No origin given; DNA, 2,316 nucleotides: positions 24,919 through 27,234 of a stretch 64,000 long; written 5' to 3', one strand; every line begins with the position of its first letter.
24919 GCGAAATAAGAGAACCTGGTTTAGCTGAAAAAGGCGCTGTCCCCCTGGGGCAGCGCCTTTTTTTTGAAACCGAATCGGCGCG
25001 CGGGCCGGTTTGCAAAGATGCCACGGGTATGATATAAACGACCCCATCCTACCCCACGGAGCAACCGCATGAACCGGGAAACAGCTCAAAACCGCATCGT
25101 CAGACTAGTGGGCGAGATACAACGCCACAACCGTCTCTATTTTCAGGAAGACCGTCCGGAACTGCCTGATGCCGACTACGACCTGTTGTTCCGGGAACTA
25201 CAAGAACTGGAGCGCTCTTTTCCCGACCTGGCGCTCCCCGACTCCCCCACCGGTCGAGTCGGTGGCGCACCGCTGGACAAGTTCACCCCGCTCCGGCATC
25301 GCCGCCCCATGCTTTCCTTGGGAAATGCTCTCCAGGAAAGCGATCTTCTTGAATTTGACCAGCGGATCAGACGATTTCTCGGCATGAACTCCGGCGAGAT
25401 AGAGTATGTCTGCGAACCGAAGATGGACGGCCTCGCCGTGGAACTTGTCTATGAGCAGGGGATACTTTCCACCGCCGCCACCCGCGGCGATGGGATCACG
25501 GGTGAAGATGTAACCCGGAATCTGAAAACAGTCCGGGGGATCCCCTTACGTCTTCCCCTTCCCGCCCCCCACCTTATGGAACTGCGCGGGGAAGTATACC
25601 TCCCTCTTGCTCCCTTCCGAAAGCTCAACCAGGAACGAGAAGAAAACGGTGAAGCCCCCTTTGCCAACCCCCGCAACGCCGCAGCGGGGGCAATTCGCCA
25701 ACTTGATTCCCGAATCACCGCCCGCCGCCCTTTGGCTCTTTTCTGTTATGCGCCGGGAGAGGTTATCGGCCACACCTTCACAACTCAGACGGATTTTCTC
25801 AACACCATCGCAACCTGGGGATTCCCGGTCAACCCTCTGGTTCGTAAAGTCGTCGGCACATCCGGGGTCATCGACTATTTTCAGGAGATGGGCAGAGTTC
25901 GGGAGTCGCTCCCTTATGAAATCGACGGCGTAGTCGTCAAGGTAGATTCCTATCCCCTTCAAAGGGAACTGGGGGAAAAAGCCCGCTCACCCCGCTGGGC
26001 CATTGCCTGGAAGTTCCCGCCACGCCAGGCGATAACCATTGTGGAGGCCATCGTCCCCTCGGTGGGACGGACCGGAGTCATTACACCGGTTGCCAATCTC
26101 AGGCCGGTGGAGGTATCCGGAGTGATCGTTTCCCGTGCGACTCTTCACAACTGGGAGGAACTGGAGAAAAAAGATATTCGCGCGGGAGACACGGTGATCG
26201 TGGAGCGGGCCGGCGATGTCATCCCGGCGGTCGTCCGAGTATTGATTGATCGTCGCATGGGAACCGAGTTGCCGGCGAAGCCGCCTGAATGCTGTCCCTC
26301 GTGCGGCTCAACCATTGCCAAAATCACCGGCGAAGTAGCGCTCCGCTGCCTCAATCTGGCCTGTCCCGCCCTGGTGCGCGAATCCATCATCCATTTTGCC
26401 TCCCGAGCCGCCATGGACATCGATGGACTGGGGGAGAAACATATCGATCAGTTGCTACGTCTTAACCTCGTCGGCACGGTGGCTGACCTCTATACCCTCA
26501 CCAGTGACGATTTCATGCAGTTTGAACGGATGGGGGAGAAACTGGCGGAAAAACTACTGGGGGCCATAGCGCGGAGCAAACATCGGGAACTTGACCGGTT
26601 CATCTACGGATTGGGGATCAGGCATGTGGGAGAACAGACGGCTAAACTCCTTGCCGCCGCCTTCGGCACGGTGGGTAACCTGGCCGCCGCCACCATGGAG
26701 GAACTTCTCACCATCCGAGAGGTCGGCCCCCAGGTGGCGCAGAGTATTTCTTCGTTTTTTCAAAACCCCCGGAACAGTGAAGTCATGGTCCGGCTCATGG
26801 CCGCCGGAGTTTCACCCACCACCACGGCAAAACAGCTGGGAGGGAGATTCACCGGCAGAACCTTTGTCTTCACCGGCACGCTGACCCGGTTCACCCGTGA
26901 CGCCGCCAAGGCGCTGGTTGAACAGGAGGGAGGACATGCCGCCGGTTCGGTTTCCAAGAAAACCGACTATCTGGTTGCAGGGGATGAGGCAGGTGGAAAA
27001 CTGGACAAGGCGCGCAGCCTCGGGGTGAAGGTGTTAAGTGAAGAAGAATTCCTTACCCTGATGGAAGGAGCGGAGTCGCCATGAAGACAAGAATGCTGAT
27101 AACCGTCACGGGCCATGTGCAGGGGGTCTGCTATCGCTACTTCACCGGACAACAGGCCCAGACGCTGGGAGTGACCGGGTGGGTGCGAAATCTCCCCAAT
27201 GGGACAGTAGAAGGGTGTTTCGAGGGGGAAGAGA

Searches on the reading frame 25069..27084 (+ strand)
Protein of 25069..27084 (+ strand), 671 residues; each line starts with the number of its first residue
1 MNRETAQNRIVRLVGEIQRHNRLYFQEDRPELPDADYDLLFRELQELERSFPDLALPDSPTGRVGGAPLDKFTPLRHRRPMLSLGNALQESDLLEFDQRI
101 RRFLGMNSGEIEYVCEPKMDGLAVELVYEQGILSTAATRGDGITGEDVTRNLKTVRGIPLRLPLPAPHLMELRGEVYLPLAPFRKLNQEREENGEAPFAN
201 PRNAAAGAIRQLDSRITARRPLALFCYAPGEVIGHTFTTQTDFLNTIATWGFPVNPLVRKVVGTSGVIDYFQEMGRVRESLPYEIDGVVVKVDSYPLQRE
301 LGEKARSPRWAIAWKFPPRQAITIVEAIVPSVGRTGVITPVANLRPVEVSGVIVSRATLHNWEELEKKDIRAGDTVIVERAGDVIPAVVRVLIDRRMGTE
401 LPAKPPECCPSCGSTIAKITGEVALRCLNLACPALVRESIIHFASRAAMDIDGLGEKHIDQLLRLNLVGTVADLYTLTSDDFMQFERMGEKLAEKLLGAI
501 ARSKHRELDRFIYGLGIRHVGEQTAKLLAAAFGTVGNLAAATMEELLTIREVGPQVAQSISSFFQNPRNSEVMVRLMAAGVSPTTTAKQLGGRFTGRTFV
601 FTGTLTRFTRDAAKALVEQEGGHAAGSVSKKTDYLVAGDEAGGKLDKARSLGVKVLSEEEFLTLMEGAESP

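Call 7: search_protein_families(library=pfam, proteins=[window:25069-27084:+])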
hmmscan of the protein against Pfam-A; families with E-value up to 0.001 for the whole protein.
window:25069-27084:+ (671 aa): 9 families
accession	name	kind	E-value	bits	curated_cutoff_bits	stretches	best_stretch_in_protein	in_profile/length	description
PF01653.23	DNA_ligase_aden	-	3.9e-91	305.5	27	1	71-318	3-252/253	NAD-dependent DNA ligase adenylation domain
PF03120.22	DNA_ligase_OB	-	2.5e-31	107.8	32.9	1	323-398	2-77/79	NAD-dependent DNA ligase OB-fold domain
PF12826.13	HHH_2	-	2.7e-26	92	27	1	510-572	1-63/64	Helix-hairpin-helix motif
PF14520.12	HHH_5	-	3.7e-12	47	27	1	515-561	5-52/57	Helix-hairpin-helix domain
PF00533.33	BRCT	-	7.2e-12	45.8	21.3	1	594-664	6-77/78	BRCA1 C Terminus (BRCT) domain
PF03119.21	DNA_ligase_ZBD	-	7e-10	39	25.8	1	409-434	2-27/27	NAD-dependent DNA ligase C4 zinc finger domain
PF12738.14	PTCB-BRCT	-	4.2e-05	23.9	22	1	610-657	13-60/63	twin BRCT domain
PF00633.29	HHH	-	4.9e-05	23.4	24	1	535-563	2-30/30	Helix-hairpin-helix motif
PF22745.1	Nlig-Ia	-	6.8e-05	23.9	27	1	8-54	4-50/92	DNA ligase-like, N-terminal NAD+-binding domain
